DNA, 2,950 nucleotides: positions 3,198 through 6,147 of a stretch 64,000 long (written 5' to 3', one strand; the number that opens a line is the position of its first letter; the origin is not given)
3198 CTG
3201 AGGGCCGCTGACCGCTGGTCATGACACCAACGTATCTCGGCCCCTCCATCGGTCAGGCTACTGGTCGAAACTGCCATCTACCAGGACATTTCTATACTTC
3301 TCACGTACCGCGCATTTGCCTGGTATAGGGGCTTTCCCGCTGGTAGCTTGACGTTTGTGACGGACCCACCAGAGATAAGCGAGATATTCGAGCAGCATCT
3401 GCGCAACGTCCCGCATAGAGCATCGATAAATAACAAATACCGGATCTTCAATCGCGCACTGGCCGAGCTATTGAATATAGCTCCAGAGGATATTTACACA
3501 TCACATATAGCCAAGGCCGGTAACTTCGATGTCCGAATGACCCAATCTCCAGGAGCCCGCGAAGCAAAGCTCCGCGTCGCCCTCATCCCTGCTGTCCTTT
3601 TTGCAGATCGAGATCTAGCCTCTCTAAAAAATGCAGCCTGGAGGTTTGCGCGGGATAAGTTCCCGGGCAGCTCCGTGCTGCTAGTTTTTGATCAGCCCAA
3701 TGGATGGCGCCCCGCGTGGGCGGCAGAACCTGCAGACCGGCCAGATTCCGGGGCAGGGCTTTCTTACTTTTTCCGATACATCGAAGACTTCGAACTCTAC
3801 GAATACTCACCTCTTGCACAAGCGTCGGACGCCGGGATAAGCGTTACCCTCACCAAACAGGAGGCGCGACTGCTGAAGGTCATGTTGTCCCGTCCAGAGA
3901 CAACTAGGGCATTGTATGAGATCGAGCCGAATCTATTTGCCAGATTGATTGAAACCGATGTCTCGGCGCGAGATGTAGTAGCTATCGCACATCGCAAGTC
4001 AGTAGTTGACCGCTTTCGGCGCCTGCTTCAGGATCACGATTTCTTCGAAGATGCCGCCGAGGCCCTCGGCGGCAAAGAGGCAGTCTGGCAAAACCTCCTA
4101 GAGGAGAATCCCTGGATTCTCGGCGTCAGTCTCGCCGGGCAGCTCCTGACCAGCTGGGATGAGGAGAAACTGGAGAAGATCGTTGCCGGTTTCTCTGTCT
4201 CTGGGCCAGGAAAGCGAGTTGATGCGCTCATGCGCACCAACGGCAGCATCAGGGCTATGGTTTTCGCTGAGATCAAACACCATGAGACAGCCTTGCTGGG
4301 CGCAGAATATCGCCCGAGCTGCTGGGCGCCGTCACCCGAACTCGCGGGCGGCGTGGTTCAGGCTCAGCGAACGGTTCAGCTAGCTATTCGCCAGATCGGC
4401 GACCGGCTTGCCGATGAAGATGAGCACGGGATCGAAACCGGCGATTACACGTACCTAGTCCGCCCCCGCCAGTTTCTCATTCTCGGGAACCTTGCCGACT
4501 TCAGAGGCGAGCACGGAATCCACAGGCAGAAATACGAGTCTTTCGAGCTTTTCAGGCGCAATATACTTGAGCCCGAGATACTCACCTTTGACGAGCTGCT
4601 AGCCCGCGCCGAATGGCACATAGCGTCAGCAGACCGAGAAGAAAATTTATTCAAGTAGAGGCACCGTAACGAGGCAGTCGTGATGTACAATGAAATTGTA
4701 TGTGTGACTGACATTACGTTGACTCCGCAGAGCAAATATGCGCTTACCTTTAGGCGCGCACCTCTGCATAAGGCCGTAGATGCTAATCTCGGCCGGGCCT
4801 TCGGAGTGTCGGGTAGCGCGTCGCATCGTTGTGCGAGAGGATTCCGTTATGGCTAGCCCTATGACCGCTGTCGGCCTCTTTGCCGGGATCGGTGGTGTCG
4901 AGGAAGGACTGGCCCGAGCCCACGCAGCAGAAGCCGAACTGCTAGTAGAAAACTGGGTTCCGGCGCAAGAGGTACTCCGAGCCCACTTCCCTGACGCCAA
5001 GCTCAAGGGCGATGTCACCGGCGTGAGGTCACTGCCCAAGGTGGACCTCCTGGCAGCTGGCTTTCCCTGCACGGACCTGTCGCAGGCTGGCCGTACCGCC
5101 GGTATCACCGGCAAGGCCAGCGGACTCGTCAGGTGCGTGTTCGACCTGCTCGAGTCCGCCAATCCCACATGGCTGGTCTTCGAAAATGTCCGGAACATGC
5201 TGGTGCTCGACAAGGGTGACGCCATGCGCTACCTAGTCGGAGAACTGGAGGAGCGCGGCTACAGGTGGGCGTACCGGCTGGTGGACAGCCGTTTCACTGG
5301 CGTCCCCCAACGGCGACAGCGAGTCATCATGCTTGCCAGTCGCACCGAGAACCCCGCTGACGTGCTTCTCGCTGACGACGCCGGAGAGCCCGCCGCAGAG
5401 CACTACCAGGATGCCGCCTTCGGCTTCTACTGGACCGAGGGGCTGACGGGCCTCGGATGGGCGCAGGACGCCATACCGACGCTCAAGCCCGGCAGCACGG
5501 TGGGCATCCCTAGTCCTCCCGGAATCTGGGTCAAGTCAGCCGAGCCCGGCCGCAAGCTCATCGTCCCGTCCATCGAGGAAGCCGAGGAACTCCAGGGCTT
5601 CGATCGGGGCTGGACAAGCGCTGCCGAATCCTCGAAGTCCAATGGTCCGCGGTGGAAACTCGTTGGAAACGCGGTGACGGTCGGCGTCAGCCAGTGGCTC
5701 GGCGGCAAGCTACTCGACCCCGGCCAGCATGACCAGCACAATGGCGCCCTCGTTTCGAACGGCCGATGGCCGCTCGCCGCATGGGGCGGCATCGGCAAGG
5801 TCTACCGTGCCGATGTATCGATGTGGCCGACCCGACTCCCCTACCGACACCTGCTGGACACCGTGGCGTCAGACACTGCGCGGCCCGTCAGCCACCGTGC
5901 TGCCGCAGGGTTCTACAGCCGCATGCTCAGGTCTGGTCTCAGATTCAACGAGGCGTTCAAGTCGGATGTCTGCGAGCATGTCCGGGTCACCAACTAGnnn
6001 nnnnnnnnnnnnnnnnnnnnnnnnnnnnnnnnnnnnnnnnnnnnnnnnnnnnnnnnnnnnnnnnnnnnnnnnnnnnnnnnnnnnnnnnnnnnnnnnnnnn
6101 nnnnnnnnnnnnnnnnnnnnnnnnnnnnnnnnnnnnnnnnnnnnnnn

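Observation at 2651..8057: Integrase-less 5.3 kb defence islet in tRNA-Thr: vsr*-Shedu-C5 MTase><REase-dndB-like*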

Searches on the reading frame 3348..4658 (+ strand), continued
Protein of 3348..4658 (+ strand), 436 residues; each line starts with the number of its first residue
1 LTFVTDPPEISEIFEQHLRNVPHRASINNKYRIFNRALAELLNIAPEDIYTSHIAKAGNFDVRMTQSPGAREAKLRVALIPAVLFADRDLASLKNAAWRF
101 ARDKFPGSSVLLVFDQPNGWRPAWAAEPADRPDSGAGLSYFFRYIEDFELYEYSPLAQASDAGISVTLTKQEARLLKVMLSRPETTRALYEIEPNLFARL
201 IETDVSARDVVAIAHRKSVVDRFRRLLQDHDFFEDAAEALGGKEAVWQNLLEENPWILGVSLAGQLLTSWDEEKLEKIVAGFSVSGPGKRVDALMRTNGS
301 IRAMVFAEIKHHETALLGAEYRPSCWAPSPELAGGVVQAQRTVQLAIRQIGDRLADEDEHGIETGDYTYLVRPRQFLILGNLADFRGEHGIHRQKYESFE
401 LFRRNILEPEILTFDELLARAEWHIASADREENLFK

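Call 50: fold_search(model_id=the predicted structure, library=pdb)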
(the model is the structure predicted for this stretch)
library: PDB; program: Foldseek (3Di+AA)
matches with E <= 10: 507; with E <= 0.001: 4
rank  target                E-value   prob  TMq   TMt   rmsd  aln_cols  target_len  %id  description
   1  8ti8_C                1.3e-05  1.00  0.25  0.38  13.0       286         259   21  CryoEM structure of Shedu from Bacillus cereus (released 2024-07-31)
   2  8ti9_B                8.4e-05  1.00  0.26  0.52   8.0       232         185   21  CryoEM structure of octamer assembly of Shedu nuclease domain from Bacillus cereus (released 2024-07-31)
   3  8ti8_A                1.1e-04  1.00  0.29  0.48   9.9       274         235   20  CryoEM structure of Shedu from Bacillus cereus (released 2024-07-31)
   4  8ti9_C                2.6e-04  1.00  0.25  0.48   9.2       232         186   20  CryoEM structure of octamer assembly of Shedu nuclease domain from Bacillus cereus (released 2024-07-31)
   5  8a3x_A                1.1e-02  0.44  0.13  0.18  19.4       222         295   16  Imine Reductase from Ensifer adhaerens in complex with NADP+ (released 2023-03-08)
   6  6smt_A                1.8e-02  0.30  0.15  0.21  20.0       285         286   12  S-enantioselective imine reductase from Mycobacterium smegmatis (released 2020-08-12)
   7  8ps5_A                2.0e-02  0.98  0.19  0.20   5.8       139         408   19  Escherichia coli SduA complex bound to DNA (released 2025-01-22)
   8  7xe8_A                2.6e-02  0.41  0.17  0.24  18.6       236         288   12  Crystal structure of imine reductase from Streptomyces albidoflavus (released 2022-10-12)
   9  7xe8_C                3.1e-02  0.41  0.19  0.26  18.7       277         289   12  Crystal structure of imine reductase from Streptomyces albidoflavus (released 2022-10-12)
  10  3w6u                  3.1e-02  0.25  0.15  0.21  18.2       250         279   14  Crystal structure of NADP bound L-serine 3-dehydrogenase from Hyperthermophilic Archaeon Pyrobaculum calidifontis (released 2014-01-15)
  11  8p2j_B                3.1e-02  0.20  0.15  0.20  20.5       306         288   13  Imine Reductase from Ajellomyces dermatitidis in space group C21 (released 2023-08-30)
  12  2uyy_A                4.2e-02  0.21  0.15  0.21  19.9       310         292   12  Structure of the cytokine-like nuclear factor n-pac (released 2007-07-03)
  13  6lhm_B                4.2e-02  0.16  0.11  0.16  20.2       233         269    9  Structure of human PYCR2 (released 2020-10-28)
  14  6smt_B                4.8e-02  0.21  0.16  0.21  20.0       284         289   12  S-enantioselective imine reductase from Mycobacterium smegmatis (released 2020-08-12)
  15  9vvs_A                5.1e-02  0.23  0.17  0.23  19.2       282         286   13  NAD(P)-dependent oxidoreductase from Kutzneria albida (released 2025-07-30)
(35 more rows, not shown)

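Call 65: search_protein_families(library=padloc, proteins=[L170:1-2334:+, L170:2331-4226:+, L170:4223-4987:+, L089:5961-7088:-, L168:4256-5158:-, L169:3706-4746:+], max_evalue=0.001)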
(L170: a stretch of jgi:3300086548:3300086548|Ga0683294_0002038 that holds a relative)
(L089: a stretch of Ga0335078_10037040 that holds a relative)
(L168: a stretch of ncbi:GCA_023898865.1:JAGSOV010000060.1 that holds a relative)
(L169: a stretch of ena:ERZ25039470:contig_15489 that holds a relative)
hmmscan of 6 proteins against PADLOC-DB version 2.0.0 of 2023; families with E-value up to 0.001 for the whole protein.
L170:1-2334:+ (777 aa): 12 families
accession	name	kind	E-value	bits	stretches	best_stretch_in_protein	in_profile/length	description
PDLC02575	DrmA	-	7.1e-246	816.1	1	8-758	116-833/837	DrmA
PDLC02567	DrmA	-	1.1e-199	663.9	1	5-772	989-1739/1750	DrmA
PDLC02577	DrmA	-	1.1e-169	564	1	85-754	8-677/697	DrmA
PDLC02571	DrmA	-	3.2e-152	506.6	3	222-507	768-1051/1282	DrmA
PDLC02568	DrmA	-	1.5e-92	309.2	1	173-644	31-478/611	DrmA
PDLC02576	DrmA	-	3.6e-54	182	1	10-642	498-1101/1235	DrmA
PDLC02574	DrmA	-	1.2e-50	170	1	498-753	6-252/269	DrmA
PDLC02573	DrmA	-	1.1e-06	25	1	539-610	795-865/1018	DrmA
PDLC02896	DpdJ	-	1.2e-06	24.5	1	538-599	580-642/1487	DpdJ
PDLC02570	DrmA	-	1.5e-05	21.5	1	540-608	583-649/851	DrmA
PDLC02893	DpdJ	-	0.00021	17.3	1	537-605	590-660/876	DpdJ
PDLC02569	DrmA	-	0.00054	15.8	0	540-609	831-898/1095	DrmA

L170:2331-4226:+ (631 aa): 4 families
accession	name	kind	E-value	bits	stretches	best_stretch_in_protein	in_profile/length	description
PDLC02583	DrmB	-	2.8e-67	226.2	2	391-621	375-603/606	DrmB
PDLC02579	DrmB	-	1.2e-66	222.8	1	329-621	12-303/314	DrmB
PDLC02584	DrmB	-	1.2e-65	220.1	1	215-621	19-432/445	DrmB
PDLC02582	DrmB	-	1.4e-13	48.3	1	485-621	515-634/649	DrmB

L170:4223-4987:+ (254 aa): 27 families (the best 25 are shown)
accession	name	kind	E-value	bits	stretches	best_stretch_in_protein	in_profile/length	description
PDLC02585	DrmC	-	1.2e-46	157.3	1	28-252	17-251/253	DrmC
PDLC02608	DrmC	-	2e-46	155.8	1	98-252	3-158/162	DrmC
PDLC02588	DrmC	-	5.5e-45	152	1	15-254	6-252/256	DrmC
PDLC02606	DrmC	-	4.5e-38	128.8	1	80-253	2-181/182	DrmC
PDLC02607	DrmC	-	5.9e-36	122.1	1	20-247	11-255/265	DrmC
PDLC02597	DrmC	-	1.4e-27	95.1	1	57-235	43-222/242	DrmC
PDLC02595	DrmC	-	2.2e-27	94.5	1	54-251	57-264/269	DrmC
PDLC02602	DrmC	-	6.4e-26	89.2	1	65-242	57-245/381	DrmC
PDLC02605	DrmC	-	1.3e-24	85.3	1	69-248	72-262/270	DrmC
PDLC02589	DrmC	-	2.6e-24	83.8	1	75-254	72-262/264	DrmC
PDLC02612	DrmC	-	5.1e-23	79.8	1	19-251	4-230/235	DrmC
PDLC02587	DrmC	-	1.3e-19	68.3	2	191-253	201-263/267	DrmC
PDLC02614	DrmC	-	6.9e-19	66.1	1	112-232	22-138/153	DrmC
PDLC02609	DrmC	-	2e-17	62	1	21-231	9-218/241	DrmC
PDLC02615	DrmC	-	2.1e-14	51.4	1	96-249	55-211/218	DrmC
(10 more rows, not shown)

L089:5961-7088:- (375 aa): 30 families (the best 25 are shown)
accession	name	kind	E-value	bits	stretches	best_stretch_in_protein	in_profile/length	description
PDLC02585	DrmC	-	1.6e-45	153.6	1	165-373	36-251/253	DrmC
PDLC02608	DrmC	-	3.6e-45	151.7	1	218-374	3-159/162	DrmC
PDLC02588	DrmC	-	2.6e-44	149.8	1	141-375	12-252/256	DrmC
PDLC02607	DrmC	-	1.1e-37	127.8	1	139-368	10-255/265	DrmC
PDLC02606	DrmC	-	1.3e-37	127.4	1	200-374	2-181/182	DrmC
PDLC02602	DrmC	-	2.2e-29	100.6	1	194-364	68-246/381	DrmC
PDLC02595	DrmC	-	1.8e-27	94.8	1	195-372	77-264/269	DrmC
PDLC02597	DrmC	-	3.3e-27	93.9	1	197-369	61-234/242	DrmC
PDLC02589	DrmC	-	3e-22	77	1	196-375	73-262/264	DrmC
PDLC02605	DrmC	-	1.4e-20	72.1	1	199-369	82-262/270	DrmC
PDLC02587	DrmC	-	3.7e-19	66.7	2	312-374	201-263/267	DrmC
PDLC02612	DrmC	-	4.1e-19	67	1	165-372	28-230/235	DrmC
PDLC02614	DrmC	-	2.2e-18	64.5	1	233-356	22-141/153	DrmC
PDLC02609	DrmC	-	1.6e-16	59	1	137-354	5-220/241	DrmC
PDLC02615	DrmC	-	2.7e-14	51.1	1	216-369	55-210/218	DrmC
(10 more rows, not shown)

L168:4256-5158:- (300 aa): 0 families

L169:3706-4746:+ (346 aa): 0 families

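Call 71: search_solved_structures(query=A1, max_evalue=10)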
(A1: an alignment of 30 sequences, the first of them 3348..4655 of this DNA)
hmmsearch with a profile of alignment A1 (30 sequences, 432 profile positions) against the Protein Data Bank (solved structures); distinct sequences matched with E-value up to 10: 6.
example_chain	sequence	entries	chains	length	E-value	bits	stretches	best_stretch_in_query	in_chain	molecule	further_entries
8ti8_A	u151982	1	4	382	2e-16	63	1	234-419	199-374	Shedu protein SduA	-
8ti9_E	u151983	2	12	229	7.6e-16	61.1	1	235-419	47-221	Shedu protein SduA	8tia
8ps4_A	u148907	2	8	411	0.0011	21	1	305-424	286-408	Shedu effector protein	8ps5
5kha_A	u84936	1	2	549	0.43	12.5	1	143-229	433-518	Glutamine-dependent NAD+ synthetase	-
6swg_A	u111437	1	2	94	0.59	12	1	158-231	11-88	Periphilin-1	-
4v8m_BX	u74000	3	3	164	0.89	11.5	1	101-201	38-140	60S RIBOSOMAL PROTEIN L23A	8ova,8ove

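Call 78: search_dna_similar(query=window:3348-4655:+, collection=plasmids, mode=protein, max_rows=15, max_evalue=1e-20)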
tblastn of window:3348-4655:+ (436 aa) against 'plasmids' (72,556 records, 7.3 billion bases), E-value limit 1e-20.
Records with a match: 27; places in all: 29; records where one place covers at least 80% of the query: 1.
Best place of each record, by identity: <60% 27.
By first word of the organism name: Rhizobium 6; Streptomyces 6; Sinorhizobium 2; Bacillus 2; Mycobacterium 1; Dietzia 1; Arthrobacter 1; Paenarthrobacter 1; Bradyrhizobium 1; Methylocapsa 1; and 5 more.
By predicted mobility (MOB-suite, as given by PLSDB): non-mobilizable 11; mobilizable 8; conjugative 8.
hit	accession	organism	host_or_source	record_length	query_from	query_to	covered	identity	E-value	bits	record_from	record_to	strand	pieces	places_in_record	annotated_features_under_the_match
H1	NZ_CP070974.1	Mycobacterium gordonae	Homo sapiens,skin biopsy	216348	174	436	60%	51.9%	8e-80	276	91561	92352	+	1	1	Shedu immune nuclease family protein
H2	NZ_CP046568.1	Dietzia sp. DQ12-45-1b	product water from oilfield,product ...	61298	174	433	60%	52.3%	7e-71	250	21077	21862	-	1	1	Shedu immune nuclease family protein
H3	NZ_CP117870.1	Arthrobacter agilis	cell culture,Middle part of the water ...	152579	170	431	60%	50.2%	7e-67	238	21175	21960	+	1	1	Shedu immune nuclease family protein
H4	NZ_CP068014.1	Paenarthrobacter ureafaciens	cell culture,in the nicotine environment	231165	176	425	57%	49.4%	3e-67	239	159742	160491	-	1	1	Shedu immune nuclease family protein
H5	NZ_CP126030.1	Bradyrhizobium elkanii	Glycine max,soybean,root nodule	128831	155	428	63%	42.4%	5e-61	221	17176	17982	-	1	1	Shedu immune nuclease family protein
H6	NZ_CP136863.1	Methylocapsa polymorpha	Shagnum peat sample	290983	41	422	88%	28.4%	6e-34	142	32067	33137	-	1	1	Shedu immune nuclease family protein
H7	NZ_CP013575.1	Rhizobium phaseoli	Phaseolus vulgaris,Whole ...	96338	176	430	58%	42.0%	2e-56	208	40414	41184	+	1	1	Shedu immune nuclease family protein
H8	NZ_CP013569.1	Rhizobium phaseoli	Phaseolus vulgaris,Whole ...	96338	176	430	58%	42.0%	2e-56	208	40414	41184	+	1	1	Shedu immune nuclease family protein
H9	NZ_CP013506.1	Rhizobium sp. N1341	Phaseolus vulgaris,Whole ...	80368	176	430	58%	41.6%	1e-55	206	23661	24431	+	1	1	Shedu immune nuclease family protein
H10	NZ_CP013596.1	Rhizobium sp. N741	Phaseolus vulgaris,Whole ...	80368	176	430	58%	41.6%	1e-55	206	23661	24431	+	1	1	Shedu immune nuclease family protein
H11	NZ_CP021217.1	Sinorhizobium meliloti RU11/001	-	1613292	176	429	58%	41.4%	7e-56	206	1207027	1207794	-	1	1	none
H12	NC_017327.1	Sinorhizobium meliloti SM11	-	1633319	176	429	58%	41.4%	7e-56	206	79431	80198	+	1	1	none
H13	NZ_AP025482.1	Vibrio cyclitrophicus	-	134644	166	430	61%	39.0%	6e-54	201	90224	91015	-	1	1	Shedu immune nuclease family protein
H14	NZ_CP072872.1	Rhizobium sp. NLR16a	lentil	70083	174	430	59%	40.2%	2e-54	202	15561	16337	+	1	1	Shedu immune nuclease family protein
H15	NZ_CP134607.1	Streptomyces sp. ITFR-21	Ips typographus,whole organism,Ips ...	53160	163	421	59%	39.7%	8e-42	165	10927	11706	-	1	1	Shedu anti-phage system protein SduA domain-containing protein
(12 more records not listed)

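Call 88: list_cluster_members(proteins=[P0154, P0058, P0038])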
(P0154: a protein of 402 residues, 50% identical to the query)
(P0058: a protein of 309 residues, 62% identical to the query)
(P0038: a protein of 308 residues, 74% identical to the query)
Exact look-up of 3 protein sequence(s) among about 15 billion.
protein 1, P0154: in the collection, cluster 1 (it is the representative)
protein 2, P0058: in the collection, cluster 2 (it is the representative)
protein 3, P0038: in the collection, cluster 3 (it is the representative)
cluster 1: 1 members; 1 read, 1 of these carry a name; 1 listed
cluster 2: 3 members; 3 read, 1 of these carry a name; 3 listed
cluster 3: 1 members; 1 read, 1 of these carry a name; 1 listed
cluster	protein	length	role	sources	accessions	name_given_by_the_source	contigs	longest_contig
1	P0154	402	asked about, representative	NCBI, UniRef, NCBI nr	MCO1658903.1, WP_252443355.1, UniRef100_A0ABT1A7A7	Shedu immune nuclease family protein [Pseudonocardia humida] | DUF4263 domain-containing protein n=1 Tax=Pseudonocardia humida TaxID=2800819 ...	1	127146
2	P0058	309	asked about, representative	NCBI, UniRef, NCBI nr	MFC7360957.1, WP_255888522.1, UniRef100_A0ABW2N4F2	hypothetical protein [Nocardioides astragali] | Restriction endonuclease n=1 Tax=Nocardioides astragali TaxID=1776736 ...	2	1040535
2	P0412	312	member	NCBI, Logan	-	-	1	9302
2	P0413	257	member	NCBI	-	-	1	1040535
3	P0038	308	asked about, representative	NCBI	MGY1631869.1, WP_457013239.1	hypothetical protein ACI784_09215 [Geodermatophilus sp. SYSU D01186]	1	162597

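Call 92: find_related_loci(query=A1, collection=viral_contigs, flank=7000)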
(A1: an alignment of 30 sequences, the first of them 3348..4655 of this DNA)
Query A1 (436 aa) in viral_contigs; peptide patterns used: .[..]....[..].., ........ (x = any residue, [..] = any of these).
6 stretches matched a pattern, but none encodes a relative of the query by tblastn (E <= 1e-3).

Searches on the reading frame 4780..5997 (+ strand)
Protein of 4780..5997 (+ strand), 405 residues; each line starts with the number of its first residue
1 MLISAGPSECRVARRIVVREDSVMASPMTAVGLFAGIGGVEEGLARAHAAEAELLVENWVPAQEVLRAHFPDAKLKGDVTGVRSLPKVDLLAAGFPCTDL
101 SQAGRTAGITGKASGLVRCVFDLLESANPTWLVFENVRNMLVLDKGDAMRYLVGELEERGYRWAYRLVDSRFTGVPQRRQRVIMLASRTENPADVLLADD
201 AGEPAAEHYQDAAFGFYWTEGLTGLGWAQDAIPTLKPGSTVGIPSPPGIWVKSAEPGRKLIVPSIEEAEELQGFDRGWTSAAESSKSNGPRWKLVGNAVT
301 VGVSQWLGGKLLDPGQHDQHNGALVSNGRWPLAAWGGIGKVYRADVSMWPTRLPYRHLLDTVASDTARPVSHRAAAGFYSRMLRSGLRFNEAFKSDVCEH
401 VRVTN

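Call 7: search_protein_families(library=pfam, proteins=[window:4780-5997:+], max_evalue=0.1)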
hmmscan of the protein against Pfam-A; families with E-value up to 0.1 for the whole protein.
window:4780-5997:+ (405 aa): 1 family
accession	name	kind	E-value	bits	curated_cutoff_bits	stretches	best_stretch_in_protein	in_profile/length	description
PF00145.23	DNA_methylase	-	9.4e-41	140.7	22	1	28-194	1-168/324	C-5 cytosine-specific DNA methylase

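Call 8: search_protein_families(library=padloc, proteins=[window:4780-5997:+], max_evalue=0.1)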
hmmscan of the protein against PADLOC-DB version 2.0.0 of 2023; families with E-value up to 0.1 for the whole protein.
window:4780-5997:+ (405 aa): 57 families (the best 25 are shown)
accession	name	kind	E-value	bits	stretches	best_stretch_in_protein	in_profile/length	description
PDLC03324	MTase_II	-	1.5e-120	400.8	1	28-401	6-388/408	Type II methyltransferase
PDLC03272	MTase_II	-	4.2e-43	146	2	26-190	73-238/407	Type II methyltransferase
PDLC03378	MTase_II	-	9e-35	118.6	1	27-194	2-174/344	Type II methyltransferase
PDLC00026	DruM2|DruM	-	1.2e-29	101.9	1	25-204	2-184/336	DNA cytosine methylase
PDLC00027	DruM2|DruM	-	3.3e-25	87.2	1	27-189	11-173/361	DNA cytosine methylase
PDLC03234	MTase_II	-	1.6e-23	81.5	1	25-194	2-181/375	Type II methyltransferase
PDLC00033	DruM2|DruM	-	4.2e-23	80.2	1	27-190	21-193/368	DNA cytosine methylase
PDLC00031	DruM2|DruM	-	5.8e-23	79.6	1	29-189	13-173/361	DNA cytosine methylase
PDLC03326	MTase_II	-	6.7e-22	76.2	1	27-191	4-179/412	Type II methyltransferase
PDLC03329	MTase_II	-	2e-20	71.4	2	25-191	2-186/407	Type II methyltransferase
PDLC03734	oMTase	-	1.6e-19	68.2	1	33-188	9-169/444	orphan methyltransferase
PDLC03242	MTase_II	-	2.1e-19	67.8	1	28-186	101-259/409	Type II methyltransferase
PDLC03307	MTase_II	-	3.9e-19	67.1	2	28-153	1-127/382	Type II methyltransferase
PDLC00028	DruM2|DruM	-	1.6e-18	64.6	1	77-194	54-184/397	DNA cytosine methylase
PDLC03237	MTase_II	-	3.3e-18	63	1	26-189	793-970/1036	Type II methyltransferase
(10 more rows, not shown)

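Call 9: search_protein_families(library=ncbifam, proteins=[window:4780-5997:+], max_evalue=0.1)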
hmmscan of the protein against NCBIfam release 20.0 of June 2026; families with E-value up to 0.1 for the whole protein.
window:4780-5997:+ (405 aa): 2 families
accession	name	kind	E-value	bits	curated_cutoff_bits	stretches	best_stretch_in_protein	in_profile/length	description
TIGR00675.1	dcm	superfamily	2.2e-39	136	100.65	1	31-194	2-163/329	DNA (cytosine-5-)-methyltransferase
NF007772.0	PRK10458.1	subfamily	7.1e-09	34.7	710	1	83-170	165-270/472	DNA cytosine methylase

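Call 79: search_solved_structures(query=window:4849-5994:+, max_evalue=0.00001)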
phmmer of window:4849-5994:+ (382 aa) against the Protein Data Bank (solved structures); distinct sequences matched with E-value up to 0.00001: 40.
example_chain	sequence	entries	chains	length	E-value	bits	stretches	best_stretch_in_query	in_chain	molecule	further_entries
1fjx_A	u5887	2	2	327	6.6e-16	61.6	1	7-166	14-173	HHAI DNA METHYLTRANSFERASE | MODIFICATION METHYLASE HHAI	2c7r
1svu_A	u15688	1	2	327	6.7e-16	61.5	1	7-166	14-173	Modification methylase HhaI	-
10mh_A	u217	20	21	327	6.8e-16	61.5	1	7-166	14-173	PROTEIN (CYTOSINE-SPECIFIC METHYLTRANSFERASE HHAI) | HaeIII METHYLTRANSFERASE | Modification methylase HhaI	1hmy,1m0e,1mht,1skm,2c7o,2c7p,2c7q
2i9k_A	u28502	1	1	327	9.3e-16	61.1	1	7-166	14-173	Modification methylase HhaI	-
2uyh_A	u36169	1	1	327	1.3e-15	60.6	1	7-166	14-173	MODIFICATION METHYLASE HHAI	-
2zcj_A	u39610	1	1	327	1.8e-15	60.2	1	7-166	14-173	Modification methylase HhaI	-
2uz4_A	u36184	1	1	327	3.3e-15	59.3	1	7-166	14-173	MODIFICATION METHYLASE HHAI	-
2uyc_A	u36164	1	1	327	3.4e-15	59.2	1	7-166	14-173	MODIFICATION METHYLASE HHAI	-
2z6u_A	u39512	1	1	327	4.5e-15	58.8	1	7-166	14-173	Modification methylase HhaI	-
2z6q_A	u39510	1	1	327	4.6e-15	58.8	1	7-166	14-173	Modification methylase HhaI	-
2z6a_A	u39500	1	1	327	1.2e-14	57.4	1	7-166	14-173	Modification methylase HhaI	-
1dct_A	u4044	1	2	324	4.8e-10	42.3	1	6-167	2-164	PROTEIN (MODIFICATION METHYLASE HAEIII)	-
3ubt_Y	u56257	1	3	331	1.2e-08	37.6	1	6-167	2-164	Modification methylase HaeIII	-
9ped_A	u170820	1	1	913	1e-07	34.6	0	50-167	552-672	DNA (cytosine-5)-methyltransferase 1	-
9m5u_A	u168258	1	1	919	1e-07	34.6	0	50-167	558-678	DNA (cytosine-5)-methyltransferase 1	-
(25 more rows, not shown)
